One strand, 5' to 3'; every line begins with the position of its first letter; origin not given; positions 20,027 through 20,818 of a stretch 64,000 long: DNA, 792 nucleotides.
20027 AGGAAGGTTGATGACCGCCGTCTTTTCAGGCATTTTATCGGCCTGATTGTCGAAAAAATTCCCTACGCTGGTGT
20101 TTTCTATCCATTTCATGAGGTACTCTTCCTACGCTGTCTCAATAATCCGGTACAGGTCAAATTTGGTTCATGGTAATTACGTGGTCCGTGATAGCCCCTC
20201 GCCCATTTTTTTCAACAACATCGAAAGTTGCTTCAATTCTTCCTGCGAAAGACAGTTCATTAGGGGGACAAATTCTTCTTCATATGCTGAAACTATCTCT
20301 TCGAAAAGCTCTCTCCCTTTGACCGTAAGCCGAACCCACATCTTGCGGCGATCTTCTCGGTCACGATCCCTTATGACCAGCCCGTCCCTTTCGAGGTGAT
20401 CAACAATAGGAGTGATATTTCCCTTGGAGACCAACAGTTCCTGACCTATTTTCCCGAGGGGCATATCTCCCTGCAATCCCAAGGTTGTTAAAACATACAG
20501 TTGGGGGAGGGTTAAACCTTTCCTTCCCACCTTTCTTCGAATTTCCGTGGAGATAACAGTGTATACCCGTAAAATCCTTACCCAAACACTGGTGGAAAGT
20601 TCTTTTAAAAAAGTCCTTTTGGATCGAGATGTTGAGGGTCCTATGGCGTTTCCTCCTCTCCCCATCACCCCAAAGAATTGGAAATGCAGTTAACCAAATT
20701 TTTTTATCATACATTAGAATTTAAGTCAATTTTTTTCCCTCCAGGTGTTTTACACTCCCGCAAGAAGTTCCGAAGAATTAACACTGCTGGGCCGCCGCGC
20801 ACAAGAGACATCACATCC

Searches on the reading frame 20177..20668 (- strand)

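Call 47: search_protein_families(library=pfam, proteins=[window:20177-20668:-], max_evalue=0.00001)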
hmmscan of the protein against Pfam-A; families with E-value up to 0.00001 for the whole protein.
window:20177-20668:- (163 aa): 5 families
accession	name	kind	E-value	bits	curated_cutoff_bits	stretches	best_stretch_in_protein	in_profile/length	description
PF01047.28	MarR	-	3.5e-14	52.9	24.6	1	52-109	1-58/59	MarR family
PF12802.13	MarR_2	-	4.1e-11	43.3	27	1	51-108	2-60/61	MarR family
PF22381.2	Staph_reg_Sar_Rot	-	6.4e-10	39.4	27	1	51-125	11-85/85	Transcriptional regulator SarA/Rot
PF13463.12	HTH_27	-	1.7e-06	28.6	22.2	1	52-118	1-68/68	Winged helix DNA-binding domain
PF13601.12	HTH_34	-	4.7e-06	27.1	27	1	71-128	17-75/80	Winged helix DNA-binding domain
